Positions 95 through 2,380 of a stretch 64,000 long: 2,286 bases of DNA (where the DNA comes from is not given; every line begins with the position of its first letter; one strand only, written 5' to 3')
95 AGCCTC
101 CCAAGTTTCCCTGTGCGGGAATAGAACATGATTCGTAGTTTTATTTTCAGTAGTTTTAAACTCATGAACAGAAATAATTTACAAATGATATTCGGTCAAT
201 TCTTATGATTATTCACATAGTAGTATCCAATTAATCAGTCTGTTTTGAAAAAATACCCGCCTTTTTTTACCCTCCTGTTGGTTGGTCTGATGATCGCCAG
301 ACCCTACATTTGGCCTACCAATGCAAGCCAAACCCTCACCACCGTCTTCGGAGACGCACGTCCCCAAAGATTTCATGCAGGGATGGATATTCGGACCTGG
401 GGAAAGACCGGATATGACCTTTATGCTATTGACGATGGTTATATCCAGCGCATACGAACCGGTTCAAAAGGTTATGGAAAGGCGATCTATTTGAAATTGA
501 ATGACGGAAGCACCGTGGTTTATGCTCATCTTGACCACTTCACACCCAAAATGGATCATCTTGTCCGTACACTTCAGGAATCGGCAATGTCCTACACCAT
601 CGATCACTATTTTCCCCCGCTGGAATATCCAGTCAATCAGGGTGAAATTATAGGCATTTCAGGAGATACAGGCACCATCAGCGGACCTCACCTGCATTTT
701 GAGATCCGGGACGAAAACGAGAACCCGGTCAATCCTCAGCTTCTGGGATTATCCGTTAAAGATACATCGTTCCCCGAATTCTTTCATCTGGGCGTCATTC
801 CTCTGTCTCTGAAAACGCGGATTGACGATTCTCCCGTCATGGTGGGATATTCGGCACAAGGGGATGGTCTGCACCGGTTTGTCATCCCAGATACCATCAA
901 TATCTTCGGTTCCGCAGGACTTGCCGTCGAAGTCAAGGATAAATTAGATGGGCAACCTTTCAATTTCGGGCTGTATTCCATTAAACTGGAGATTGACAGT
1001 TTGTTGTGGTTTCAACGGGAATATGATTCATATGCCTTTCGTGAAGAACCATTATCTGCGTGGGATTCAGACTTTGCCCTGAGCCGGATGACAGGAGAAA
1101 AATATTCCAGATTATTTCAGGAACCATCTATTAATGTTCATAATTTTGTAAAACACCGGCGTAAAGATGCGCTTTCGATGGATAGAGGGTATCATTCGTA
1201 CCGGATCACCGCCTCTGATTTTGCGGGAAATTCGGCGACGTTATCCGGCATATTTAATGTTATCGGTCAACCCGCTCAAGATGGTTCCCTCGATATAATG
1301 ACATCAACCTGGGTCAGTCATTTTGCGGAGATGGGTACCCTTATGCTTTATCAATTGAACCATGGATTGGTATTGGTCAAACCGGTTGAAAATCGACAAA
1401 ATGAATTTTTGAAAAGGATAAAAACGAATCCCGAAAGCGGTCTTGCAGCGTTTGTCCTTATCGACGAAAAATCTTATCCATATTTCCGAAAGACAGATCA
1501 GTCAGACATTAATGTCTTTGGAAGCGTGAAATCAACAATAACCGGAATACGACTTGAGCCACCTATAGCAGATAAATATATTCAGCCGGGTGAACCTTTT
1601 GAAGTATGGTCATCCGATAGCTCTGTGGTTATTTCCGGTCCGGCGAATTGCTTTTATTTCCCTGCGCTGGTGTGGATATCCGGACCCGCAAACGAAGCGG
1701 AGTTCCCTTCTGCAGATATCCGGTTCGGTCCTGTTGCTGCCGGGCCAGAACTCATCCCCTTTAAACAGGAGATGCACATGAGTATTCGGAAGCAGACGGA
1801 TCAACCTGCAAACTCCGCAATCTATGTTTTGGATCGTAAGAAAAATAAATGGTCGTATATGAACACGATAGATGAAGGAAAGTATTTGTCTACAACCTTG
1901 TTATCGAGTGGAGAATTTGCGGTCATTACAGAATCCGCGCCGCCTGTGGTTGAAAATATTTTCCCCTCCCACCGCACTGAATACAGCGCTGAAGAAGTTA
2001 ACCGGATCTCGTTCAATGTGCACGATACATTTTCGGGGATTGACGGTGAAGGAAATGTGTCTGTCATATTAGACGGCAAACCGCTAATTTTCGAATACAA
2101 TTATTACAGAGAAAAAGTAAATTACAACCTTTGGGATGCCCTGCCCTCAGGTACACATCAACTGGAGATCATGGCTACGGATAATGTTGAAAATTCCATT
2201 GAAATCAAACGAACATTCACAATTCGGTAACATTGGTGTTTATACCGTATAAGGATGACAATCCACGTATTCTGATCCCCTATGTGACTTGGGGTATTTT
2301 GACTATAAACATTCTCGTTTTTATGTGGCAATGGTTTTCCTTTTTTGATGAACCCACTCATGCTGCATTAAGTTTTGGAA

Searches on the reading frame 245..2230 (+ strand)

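Call 70: search_protein_families(library=pfam, proteins=[window:245-2230:+], max_evalue=0.00001)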
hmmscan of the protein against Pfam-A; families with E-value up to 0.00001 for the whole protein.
window:245-2230:+ (661 aa): 1 family
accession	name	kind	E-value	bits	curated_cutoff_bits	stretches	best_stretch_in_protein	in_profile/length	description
PF01551.29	Peptidase_M23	-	4.1e-16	59.4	28.7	2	130-164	63-96/96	Peptidase family M23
